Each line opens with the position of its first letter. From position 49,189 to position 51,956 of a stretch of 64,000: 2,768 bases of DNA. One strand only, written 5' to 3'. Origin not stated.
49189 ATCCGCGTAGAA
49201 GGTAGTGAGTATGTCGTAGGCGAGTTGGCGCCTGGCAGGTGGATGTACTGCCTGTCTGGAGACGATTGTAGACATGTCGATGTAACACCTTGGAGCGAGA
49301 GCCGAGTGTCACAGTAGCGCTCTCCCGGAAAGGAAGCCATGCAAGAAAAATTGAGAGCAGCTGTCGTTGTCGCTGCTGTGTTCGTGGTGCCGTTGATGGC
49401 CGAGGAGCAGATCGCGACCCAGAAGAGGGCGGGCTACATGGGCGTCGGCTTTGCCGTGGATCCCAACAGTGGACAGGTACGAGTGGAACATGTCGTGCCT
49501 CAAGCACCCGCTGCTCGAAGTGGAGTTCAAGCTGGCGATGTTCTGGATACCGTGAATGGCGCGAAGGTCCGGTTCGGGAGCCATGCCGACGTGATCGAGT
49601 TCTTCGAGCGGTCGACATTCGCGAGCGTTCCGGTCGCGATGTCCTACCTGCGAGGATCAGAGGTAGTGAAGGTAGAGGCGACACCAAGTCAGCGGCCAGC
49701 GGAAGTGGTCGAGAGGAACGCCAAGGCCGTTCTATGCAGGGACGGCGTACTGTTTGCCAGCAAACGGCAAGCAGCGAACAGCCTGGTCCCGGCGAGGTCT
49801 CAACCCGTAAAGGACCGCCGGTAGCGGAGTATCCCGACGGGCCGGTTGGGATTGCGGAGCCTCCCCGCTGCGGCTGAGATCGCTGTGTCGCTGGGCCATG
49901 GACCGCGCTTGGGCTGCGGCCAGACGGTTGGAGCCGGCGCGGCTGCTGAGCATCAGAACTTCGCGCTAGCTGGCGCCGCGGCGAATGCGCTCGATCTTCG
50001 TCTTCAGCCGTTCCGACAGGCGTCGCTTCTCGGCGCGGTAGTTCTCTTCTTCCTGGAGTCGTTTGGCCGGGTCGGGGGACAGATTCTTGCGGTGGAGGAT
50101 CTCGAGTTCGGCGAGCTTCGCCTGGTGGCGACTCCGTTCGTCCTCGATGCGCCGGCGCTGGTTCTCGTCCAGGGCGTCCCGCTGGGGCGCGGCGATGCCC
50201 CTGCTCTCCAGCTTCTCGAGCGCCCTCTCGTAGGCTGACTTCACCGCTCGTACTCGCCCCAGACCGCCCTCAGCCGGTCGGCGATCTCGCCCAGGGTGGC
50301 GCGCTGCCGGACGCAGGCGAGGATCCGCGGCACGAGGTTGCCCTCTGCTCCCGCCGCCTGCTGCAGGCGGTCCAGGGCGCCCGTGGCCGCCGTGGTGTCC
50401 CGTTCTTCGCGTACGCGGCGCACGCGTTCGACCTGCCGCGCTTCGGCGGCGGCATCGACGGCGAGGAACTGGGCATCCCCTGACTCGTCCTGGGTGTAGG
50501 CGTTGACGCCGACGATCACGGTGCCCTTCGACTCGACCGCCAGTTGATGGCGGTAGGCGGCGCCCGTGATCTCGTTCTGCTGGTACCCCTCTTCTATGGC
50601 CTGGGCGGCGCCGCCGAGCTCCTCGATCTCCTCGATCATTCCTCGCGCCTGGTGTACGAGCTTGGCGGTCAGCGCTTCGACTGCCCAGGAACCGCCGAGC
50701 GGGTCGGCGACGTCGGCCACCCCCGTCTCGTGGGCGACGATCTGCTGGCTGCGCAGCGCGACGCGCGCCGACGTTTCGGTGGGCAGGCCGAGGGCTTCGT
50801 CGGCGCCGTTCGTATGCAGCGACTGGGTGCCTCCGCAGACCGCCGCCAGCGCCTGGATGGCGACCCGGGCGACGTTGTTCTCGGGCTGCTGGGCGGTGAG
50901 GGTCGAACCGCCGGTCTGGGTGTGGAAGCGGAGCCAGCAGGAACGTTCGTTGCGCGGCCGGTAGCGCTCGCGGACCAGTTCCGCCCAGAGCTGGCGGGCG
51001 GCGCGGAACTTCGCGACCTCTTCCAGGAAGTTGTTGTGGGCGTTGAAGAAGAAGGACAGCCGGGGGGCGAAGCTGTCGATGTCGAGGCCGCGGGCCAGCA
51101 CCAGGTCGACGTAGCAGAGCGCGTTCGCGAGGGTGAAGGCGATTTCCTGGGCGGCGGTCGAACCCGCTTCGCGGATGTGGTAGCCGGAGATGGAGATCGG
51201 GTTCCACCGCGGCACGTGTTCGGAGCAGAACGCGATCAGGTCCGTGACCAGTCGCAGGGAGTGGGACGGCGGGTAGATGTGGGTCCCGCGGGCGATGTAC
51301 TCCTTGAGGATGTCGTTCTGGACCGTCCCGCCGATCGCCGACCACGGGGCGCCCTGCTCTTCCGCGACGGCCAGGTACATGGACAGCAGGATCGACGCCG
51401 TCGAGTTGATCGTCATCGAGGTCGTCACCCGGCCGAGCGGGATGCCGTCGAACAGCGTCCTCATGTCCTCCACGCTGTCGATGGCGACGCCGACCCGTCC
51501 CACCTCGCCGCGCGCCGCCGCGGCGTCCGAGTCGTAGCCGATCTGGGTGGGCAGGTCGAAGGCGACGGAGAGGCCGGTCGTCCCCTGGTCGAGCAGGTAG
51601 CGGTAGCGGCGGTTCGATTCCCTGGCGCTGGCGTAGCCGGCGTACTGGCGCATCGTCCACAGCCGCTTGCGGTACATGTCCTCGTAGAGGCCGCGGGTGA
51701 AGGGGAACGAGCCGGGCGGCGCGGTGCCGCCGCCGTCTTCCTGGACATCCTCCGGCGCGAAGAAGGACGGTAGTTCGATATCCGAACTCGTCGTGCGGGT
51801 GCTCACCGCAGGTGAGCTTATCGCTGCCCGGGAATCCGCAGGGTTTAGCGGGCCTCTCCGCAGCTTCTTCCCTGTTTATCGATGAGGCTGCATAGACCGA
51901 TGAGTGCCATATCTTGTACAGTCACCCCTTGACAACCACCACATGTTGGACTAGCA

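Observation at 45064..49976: IS1634 element with a third inverted-repeat copy 2.9 kb downstream and matching 6-bp flanks: possible IS-derived unit carrying lower-GC cargo genes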

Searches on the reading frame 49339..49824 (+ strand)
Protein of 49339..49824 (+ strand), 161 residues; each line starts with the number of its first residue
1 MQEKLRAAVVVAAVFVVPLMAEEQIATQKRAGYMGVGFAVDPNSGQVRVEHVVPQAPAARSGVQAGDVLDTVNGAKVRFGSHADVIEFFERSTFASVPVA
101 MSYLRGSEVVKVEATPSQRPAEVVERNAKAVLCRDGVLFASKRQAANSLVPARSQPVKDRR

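Call 7: search_protein_families(library=pfam, proteins=[window:49339-49824:+], max_evalue=0.01)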
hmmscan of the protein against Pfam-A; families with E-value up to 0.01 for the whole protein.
window:49339-49824:+ (161 aa): 3 families
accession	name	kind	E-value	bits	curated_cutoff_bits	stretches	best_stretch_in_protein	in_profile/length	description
PF13180.12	PDZ_2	-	7.6e-08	33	27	1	33-113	2-77/80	PDZ domain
PF00595.29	PDZ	-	3.6e-07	30.9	23.2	1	28-92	5-72/81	PDZ domain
PF17820.7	PDZ_6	-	5.8e-07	29.6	27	1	49-88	2-39/54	PDZ domain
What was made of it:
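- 49339..49824 (+): Last gene of the cassette: a 161-aa PDZ-domain protein. Pfam PDZ_2, PDZ and PDZ_6 (call 7).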

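Call 9: find_encoding_contigs(protein=window:49339-49824:+, flank=10000, max_places=10)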
Protein window:49339-49824:+ (161 aa): 1 contig read that carries it; 1 place shown.
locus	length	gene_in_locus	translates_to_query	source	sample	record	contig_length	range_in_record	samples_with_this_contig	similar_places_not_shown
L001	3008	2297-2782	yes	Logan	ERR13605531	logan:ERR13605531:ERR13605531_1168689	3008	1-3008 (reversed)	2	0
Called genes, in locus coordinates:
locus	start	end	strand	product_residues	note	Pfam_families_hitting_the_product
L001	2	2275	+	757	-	?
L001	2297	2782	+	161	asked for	PF00595:PDZ (weak), PF13180:PDZ_2, PF17820:PDZ_6 (weak)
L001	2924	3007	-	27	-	?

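Call 25: search_protein_families(library=ncbifam, proteins=[window:49339-49824:+], max_evalue=0.01)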
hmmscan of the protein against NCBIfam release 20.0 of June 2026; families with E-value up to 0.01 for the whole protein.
window:49339-49824:+ (161 aa): 11 families
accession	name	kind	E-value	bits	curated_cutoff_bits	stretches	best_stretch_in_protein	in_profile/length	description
NF041199.1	trx7_PDZ_seleno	equivalog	5.2e-07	28.9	300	1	36-115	195-271/390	Trx7/PDZ domain-containing (seleno)protein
TIGR00225.1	prc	subfamily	1e-06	28.1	218.6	1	23-89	40-106/335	C-terminal processing peptidase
NF041521.1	HhoA_HhoB_HtrA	equivalog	1.3e-05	24.6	450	1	37-114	256-329/335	HhoA/HhoB/HtrA family serine endopeptidase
TIGR02037.1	degP_htrA_DO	subfamily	1.6e-05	24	416.2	1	47-128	261-339/434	Do family serine endopeptidase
NF040960.1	MamE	equivalog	0.00011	20.9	800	1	43-113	465-532/659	magnetosome formation protease MamE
NF051464.1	tail_spec_CT441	exception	0.00014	20.7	700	1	28-102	241-316/645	tail-specific protease Tsp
TIGR03900.1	prc_long_Delta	hypoth_equivalog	0.00048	18.2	660.95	1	23-73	129-179/973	MXAN_5808 family serine peptidase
NF045589.1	Cterm_S41_CtpB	exception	0.0022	16.7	633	1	33-78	116-163/416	carboxyl-terminal processing protease CtpB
NF007526.1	PRK10139.1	equivalog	0.003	16.3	756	1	37-85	284-329/456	serine endoprotease DegQ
NF008189.1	PRK10942.1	equivalog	0.0044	15.5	720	1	41-85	310-351/477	serine endoprotease DegP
TIGR02038.1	protease_degS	equivalog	0.0094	15.1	422.95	0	46-78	279-311/351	outer membrane-stress sensor serine endopeptidase DegS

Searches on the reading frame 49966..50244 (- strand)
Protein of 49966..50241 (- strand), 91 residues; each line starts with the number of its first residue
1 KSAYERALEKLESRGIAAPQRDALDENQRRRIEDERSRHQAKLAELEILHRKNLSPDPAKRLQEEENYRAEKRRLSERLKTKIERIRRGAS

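Call 7: search_protein_families(library=pfam, proteins=[window:49966-50241:-], max_evalue=0.01)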
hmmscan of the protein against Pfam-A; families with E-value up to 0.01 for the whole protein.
window:49966-50241:- (91 aa): 0 families

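Call 25: search_protein_families(library=ncbifam, proteins=[window:49966-50241:-], max_evalue=0.01)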
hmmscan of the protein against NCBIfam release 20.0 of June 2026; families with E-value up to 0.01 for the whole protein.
window:49966-50241:- (91 aa): 0 families

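Call 45: find_encoding_contigs(protein=window:49969-50244:-, flank=8000, max_places=10)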
Protein seq(92 aa) (92 aa): no gene with exactly this product is on record in the collection.

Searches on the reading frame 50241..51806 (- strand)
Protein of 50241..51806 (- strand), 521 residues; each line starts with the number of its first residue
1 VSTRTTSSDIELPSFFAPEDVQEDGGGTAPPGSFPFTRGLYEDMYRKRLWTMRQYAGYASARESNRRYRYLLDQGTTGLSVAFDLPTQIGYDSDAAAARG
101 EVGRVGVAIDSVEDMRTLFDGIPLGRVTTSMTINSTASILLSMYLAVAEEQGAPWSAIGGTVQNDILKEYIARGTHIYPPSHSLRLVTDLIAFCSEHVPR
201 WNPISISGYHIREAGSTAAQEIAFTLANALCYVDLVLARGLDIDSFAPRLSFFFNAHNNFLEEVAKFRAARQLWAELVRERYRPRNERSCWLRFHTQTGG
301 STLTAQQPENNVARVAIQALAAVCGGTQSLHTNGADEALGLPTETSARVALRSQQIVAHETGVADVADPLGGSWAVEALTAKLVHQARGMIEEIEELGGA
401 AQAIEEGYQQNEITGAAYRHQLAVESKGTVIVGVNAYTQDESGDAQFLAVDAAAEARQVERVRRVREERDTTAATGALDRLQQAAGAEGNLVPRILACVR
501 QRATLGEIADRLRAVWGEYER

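Call 7: search_protein_families(library=pfam, proteins=[window:50241-51806:-], max_evalue=0.01)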
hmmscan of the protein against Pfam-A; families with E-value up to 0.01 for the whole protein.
window:50241-51806:- (521 aa): 1 family
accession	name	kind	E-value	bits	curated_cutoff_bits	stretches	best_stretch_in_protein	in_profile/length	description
PF01642.28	MM_CoA_mutase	-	3.4e-215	715.9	22.1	1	5-517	1-512/512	Methylmalonyl-CoA mutase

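Call 8: find_encoding_contigs(protein=window:50241-51806:-, flank=10000, max_places=10)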
Protein window:50241-51806:- (521 aa): no gene with exactly this product is on record in the collection.

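Call 26: find_homologous_proteins(query=window:50241-51806:-, max_evalue=1e-100)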
Query window:50241-51806:- (521 aa): 8000 proteins with E <= 1e-100 among 8000 candidates; the best 120 are listed.
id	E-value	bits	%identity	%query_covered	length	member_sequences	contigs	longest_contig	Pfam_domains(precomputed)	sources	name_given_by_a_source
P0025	0.0e+0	1105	96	100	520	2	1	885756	PF01642.29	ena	-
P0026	0.0e+0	1070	93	100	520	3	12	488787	PF01642.29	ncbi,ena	-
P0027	0.0e+0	1068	92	100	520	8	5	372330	PF01642.29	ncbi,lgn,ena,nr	ncbi:MAG: methylmalonyl-CoA mutase family protein [Acidobacteria bacterium]|nr:methylmalonyl-CoA mut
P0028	0.0e+0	1061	92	100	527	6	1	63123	PF01642.29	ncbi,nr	ncbi:MAG: methylmalonyl-CoA mutase [Acidobacteria bacterium]|nr:methylmalonyl-CoA mutase [Acidobacte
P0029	0.0e+0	1061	92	100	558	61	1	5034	PF01642.29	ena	-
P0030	0.0e+0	1040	91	100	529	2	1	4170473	PF01642.29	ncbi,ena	-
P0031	0.0e+0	1036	90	100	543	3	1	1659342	PF01642.29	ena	-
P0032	0.0e+0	1033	89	100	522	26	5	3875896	PF01642.29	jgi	-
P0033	0.0e+0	1030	89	100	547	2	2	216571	PF01642.29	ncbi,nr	ncbi:MAG: methylmalonyl-CoA mutase [Holophagales bacterium]|nr:methylmalonyl-CoA mutase [Holophagale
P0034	0.0e+0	1026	88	100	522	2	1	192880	PF01642.29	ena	-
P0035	0.0e+0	1025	89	100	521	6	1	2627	PF01642.29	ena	-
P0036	0.0e+0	1025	88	100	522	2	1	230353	PF01642.29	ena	-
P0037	0.0e+0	1025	88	100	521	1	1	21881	PF01642.29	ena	-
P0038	0.0e+0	1022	88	100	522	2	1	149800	PF01642.29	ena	-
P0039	0.0e+0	1022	88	100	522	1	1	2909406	PF01642.29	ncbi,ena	-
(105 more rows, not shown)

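Call 28: find_encoding_contigs(protein=P0025, flank=10000, max_places=2)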
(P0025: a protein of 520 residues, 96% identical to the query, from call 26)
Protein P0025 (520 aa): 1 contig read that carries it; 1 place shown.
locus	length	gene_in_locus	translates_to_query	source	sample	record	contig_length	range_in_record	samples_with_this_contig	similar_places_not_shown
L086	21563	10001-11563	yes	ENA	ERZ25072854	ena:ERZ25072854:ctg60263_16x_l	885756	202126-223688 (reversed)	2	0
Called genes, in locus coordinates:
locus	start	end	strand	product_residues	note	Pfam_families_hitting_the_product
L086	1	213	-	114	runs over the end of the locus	PF13180:PDZ_2, PF17820:PDZ_6 (weak)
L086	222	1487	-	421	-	PF14690:Zn_ribbon_ISL3, PF13542:HTH_Tnp_ISL3, PF01610:DDE_Tnp_ISL3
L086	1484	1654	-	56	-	-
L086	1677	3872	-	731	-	PF13620:CarboxypepD_reg (weak)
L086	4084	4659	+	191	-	-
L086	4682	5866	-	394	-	PF05958:tRNA_U5-meth_tr, PF02475:TRM5-TYW2_MTfase (weak)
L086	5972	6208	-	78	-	-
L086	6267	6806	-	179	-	PF08534:Redoxin, PF00578:AhpC-TSA, PF00085:Thioredoxin (faint), PF13905:Thioredoxin_8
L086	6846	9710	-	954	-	PF08471:Ribonuc_red_2_N, PF02867:Ribonuc_red_lgC, PF12637:TSCPD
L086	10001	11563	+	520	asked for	PF01642:MM_CoA_mutase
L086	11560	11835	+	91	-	-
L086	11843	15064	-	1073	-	PF25596:CPSase_L_D1, PF02222:ATP-grasp (weak), PF02786:CPSase_L_D2, PF02787:CPSase_L_D3, PF25596:CPSase_L_D1, PF02786:CPSase_L_D2, PF02222:ATP-grasp, PF02142:MGS, +3 more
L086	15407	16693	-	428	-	PF02687:FtsX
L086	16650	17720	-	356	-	PF00988:CPSase_sm_chain, PF00117:GATase, PF07722:Peptidase_C26 (weak)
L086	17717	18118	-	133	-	PF00903:Glyoxalase, PF13468:Glyoxalase_3, PF13669:Glyoxalase_4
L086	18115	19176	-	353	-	PF03308:MeaB, PF01926:MMR_HSR1 (faint), PF02492:cobW (weak), PF01656:CbiA (weak)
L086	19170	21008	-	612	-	PF05036:SPOR, PF08486:SpoIID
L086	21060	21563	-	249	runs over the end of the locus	PF01695:IstB_IS21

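Call 29: find_encoding_contigs(protein=P0026, flank=10000, max_places=2)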
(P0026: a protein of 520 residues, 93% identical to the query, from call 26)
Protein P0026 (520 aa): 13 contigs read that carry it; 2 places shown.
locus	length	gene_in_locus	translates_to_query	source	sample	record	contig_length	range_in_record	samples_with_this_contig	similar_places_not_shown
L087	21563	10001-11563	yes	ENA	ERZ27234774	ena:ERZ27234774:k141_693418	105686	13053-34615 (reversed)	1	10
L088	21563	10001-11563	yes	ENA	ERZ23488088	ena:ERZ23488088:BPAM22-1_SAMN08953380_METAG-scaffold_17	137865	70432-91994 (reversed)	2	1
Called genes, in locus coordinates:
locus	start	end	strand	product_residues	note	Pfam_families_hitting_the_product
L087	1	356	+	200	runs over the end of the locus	PF20094:GWxTD_dom (weak)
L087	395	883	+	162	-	PF01242:PTPS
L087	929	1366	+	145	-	PF07045:DUF1330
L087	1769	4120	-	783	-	PF13620:CarboxypepD_reg (weak)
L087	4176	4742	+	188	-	-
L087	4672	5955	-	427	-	PF01938:TRAM (weak), PF05958:tRNA_U5-meth_tr, PF02475:TRM5-TYW2_MTfase (weak)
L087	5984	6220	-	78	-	-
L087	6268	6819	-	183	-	PF00578:AhpC-TSA, PF08534:Redoxin, PF00085:Thioredoxin (weak), PF13905:Thioredoxin_8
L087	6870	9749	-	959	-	PF08471:Ribonuc_red_2_N, PF02867:Ribonuc_red_lgC, PF12637:TSCPD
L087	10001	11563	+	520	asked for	PF01642:MM_CoA_mutase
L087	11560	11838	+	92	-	-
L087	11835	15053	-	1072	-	PF25596:CPSase_L_D1, PF02786:CPSase_L_D2, PF02787:CPSase_L_D3, PF25596:CPSase_L_D1, PF02655:ATP-grasp_3 (weak), PF02786:CPSase_L_D2, PF02222:ATP-grasp, PF02142:MGS, +2 more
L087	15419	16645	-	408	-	PF12704:MacB_PCD, PF02687:FtsX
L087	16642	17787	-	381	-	PF00988:CPSase_sm_chain, PF00117:GATase, PF07722:Peptidase_C26 (faint)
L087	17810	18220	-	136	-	PF00903:Glyoxalase, PF13468:Glyoxalase_3, PF13669:Glyoxalase_4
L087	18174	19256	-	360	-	PF03308:MeaB, PF13191:AAA_16 (faint), PF01656:CbiA (weak), PF02492:cobW (faint)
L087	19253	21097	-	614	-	PF05036:SPOR, PF08486:SpoIID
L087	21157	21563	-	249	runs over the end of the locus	PF01695:IstB_IS21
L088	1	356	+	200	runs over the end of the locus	PF20094:GWxTD_dom (weak)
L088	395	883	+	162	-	PF01242:PTPS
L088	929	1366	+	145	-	PF07045:DUF1330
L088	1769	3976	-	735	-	PF17802:SpaA (faint), PF13620:CarboxypepD_reg (weak)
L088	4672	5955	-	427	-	PF01938:TRAM (weak), PF05958:tRNA_U5-meth_tr, PF02475:TRM5-TYW2_MTfase (weak)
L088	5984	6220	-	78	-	-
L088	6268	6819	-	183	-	PF00578:AhpC-TSA, PF08534:Redoxin, PF00085:Thioredoxin (weak), PF13905:Thioredoxin_8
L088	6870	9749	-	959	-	PF08471:Ribonuc_red_2_N, PF02867:Ribonuc_red_lgC, PF12637:TSCPD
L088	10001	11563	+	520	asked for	PF01642:MM_CoA_mutase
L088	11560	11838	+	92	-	-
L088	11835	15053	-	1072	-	PF25596:CPSase_L_D1, PF02786:CPSase_L_D2, PF02787:CPSase_L_D3, PF25596:CPSase_L_D1, PF02655:ATP-grasp_3 (weak), PF02786:CPSase_L_D2, PF02222:ATP-grasp, PF02142:MGS, +2 more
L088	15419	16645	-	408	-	PF12704:MacB_PCD, PF02687:FtsX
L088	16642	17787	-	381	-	PF00988:CPSase_sm_chain, PF00117:GATase, PF07722:Peptidase_C26 (faint)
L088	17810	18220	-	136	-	PF00903:Glyoxalase, PF13468:Glyoxalase_3, PF13669:Glyoxalase_4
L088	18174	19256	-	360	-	PF03308:MeaB, PF13191:AAA_16 (faint), PF01656:CbiA (weak), PF02492:cobW (faint)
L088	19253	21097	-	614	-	PF05036:SPOR, PF08486:SpoIID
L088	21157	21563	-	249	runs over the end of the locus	PF01695:IstB_IS21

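Call 49: find_encoding_contigs(protein=P0030, flank=6000, max_places=2)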
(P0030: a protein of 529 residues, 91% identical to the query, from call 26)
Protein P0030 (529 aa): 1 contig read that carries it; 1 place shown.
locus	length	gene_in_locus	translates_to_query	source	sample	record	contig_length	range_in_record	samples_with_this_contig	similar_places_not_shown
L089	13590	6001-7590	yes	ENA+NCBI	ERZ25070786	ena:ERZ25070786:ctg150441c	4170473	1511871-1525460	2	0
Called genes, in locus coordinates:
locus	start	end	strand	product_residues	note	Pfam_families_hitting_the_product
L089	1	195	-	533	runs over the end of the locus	PF00135:COesterase, PF20434:BD-FAE, PF07859:Abhydrolase_3 (faint)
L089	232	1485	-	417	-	PF13360:PQQ_2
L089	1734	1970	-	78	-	-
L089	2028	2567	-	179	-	PF08534:Redoxin, PF00578:AhpC-TSA, PF00085:Thioredoxin (weak), PF13905:Thioredoxin_8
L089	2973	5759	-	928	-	PF08471:Ribonuc_red_2_N, PF02867:Ribonuc_red_lgC, PF12637:TSCPD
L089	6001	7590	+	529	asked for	PF01642:MM_CoA_mutase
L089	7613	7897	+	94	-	-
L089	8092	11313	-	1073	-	PF25596:CPSase_L_D1, PF02786:CPSase_L_D2, PF02787:CPSase_L_D3, PF25596:CPSase_L_D1, PF02655:ATP-grasp_3 (weak), PF02786:CPSase_L_D2, PF02222:ATP-grasp, PF02142:MGS, +2 more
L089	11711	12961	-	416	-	PF12704:MacB_PCD, PF02687:FtsX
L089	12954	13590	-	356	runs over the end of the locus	PF00988:CPSase_sm_chain, PF00117:GATase, PF07722:Peptidase_C26 (weak)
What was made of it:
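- carB and the small ORF are also adjacent in L088 and L089 (calls 29, 49). Four genomes from three lineages lack the islet, with mutase identity of 96, 93 and 91% (calls 28, 29, 49).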
